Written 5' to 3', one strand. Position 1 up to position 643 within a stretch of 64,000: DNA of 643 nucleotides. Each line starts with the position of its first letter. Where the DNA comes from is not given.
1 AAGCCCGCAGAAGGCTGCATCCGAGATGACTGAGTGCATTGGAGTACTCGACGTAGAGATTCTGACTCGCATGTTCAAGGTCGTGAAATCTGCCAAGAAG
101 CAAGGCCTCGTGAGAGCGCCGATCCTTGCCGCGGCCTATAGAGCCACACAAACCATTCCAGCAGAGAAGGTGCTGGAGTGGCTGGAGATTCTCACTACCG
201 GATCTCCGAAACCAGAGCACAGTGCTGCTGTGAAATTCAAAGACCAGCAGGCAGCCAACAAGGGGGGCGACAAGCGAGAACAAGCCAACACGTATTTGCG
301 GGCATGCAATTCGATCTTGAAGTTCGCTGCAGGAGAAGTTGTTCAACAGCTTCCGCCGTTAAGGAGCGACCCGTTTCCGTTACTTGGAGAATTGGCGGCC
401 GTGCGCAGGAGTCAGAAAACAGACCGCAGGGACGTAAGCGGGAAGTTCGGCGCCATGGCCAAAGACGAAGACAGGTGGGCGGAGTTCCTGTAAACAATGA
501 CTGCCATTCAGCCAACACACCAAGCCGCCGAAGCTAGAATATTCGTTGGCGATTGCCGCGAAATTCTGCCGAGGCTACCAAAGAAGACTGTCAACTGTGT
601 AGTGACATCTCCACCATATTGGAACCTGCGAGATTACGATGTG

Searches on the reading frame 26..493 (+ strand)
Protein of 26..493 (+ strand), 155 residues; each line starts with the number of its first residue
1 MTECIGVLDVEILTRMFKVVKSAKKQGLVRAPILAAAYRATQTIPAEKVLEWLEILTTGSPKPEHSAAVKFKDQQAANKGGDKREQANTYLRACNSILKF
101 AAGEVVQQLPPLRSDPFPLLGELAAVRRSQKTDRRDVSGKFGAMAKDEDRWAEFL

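Call 57: search_protein_families(library=pfam, alignment_id=A4, max_evalue=0.0001)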
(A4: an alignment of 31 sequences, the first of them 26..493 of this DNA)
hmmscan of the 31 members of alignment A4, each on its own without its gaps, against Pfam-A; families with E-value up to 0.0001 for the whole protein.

A. member 1, window:26-493:+ (155 aa): 0 families

B. families by the number of members that match (of 31 scanned): 23 families
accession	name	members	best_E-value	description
PF01555.25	N6_N4_Mtase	1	5.4e-49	DNA methylase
PF13245.12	AAA_19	1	2.2e-30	AAA domain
PF13604.12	AAA_30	1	2.2e-29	AAA domain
PF07087.16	DUF1353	1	1.2e-25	Protein of unknown function (DUF1353)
PF13479.12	AAA_24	1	3.1e-24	AAA domain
PF13538.12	UvrD_C_2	1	2.1e-17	UvrD-like helicase C-terminal domain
PF19263.5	DUF5906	1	4.5e-17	Family of unknown function (DUF5906)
PF18909.5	dGTP_diPhyd_N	1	1e-16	dATP/dGTP diphosphohydrolase, N-terminal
PF09152.16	DUF1937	1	4.8e-15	Domain of unknown function (DUF1937)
PF01145.31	Band_7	1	5.6e-15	SPFH domain / Band 7 family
PF08273.17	Zn_Ribbon_Prim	1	1e-09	Zinc-binding domain of primase-helicase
PF02257.21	RFX_DNA_binding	1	1.4e-09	RFX DNA-binding domain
PF13086.12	AAA_11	1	3.1e-09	AAA domain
PF21805.3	Imm5_like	1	3.5e-08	Imm-5 like putative immunity protein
PF01443.25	Viral_helicase1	1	5.5e-08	Viral superfamily 1 RNA helicase core domain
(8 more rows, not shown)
